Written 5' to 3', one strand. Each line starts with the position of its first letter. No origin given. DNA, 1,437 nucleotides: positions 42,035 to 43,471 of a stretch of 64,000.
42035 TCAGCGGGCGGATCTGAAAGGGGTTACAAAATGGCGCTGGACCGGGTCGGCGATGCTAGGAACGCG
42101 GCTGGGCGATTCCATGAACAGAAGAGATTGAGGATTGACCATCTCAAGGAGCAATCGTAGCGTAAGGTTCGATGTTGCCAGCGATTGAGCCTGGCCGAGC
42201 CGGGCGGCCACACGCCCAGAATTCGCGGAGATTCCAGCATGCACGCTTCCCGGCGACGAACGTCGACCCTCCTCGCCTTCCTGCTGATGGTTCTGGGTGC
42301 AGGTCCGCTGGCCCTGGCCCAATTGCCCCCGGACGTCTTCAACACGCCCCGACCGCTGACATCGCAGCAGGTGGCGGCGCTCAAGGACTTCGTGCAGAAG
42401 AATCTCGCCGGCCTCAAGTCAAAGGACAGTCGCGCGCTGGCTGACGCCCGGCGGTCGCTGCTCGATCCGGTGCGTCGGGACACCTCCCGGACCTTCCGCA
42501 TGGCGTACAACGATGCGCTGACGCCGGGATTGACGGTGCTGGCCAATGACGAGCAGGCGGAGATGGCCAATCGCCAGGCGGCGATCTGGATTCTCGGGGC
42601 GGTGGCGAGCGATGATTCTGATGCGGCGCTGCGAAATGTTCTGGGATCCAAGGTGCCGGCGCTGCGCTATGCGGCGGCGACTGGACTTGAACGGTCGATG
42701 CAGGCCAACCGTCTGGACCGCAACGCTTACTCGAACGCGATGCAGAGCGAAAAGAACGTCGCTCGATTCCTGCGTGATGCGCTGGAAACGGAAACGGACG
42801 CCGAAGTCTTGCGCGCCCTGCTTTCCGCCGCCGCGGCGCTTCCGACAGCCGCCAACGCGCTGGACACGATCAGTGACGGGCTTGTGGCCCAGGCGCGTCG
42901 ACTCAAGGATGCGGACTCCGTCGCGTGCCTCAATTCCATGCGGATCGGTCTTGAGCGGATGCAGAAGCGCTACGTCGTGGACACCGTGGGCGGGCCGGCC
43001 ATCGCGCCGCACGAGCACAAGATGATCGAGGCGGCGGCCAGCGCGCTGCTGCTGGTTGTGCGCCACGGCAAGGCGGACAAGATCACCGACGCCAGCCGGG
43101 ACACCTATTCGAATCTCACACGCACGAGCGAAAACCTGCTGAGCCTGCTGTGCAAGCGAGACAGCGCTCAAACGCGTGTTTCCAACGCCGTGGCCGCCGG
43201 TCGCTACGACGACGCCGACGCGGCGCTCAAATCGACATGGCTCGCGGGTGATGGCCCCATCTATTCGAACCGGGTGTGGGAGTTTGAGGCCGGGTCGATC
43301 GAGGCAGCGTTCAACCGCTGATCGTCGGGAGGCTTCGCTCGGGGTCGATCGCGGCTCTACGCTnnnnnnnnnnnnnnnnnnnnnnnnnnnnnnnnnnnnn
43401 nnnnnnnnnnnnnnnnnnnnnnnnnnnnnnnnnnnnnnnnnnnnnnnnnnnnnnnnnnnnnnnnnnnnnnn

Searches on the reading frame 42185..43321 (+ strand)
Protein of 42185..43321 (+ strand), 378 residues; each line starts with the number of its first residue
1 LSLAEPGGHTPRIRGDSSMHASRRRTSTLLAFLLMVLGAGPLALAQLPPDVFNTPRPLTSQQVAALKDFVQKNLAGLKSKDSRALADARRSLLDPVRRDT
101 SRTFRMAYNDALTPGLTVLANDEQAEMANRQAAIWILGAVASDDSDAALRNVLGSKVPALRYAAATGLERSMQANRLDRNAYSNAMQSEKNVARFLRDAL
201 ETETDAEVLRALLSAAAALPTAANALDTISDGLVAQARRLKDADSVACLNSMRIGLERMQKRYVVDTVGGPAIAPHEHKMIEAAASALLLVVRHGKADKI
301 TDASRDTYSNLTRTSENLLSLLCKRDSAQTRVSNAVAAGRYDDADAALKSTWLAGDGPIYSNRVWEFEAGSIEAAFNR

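Call 51: search_protein_families(library=pfam, proteins=[window:42185-43321:+], max_evalue=0.001)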
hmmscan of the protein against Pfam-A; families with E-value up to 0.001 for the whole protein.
window:42185-43321:+ (378 aa): 1 family
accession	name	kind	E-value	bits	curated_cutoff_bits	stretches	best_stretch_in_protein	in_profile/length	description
PF13646.12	HEAT_2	-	0.00029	21.5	27.7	1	128-215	15-86/88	HEAT repeats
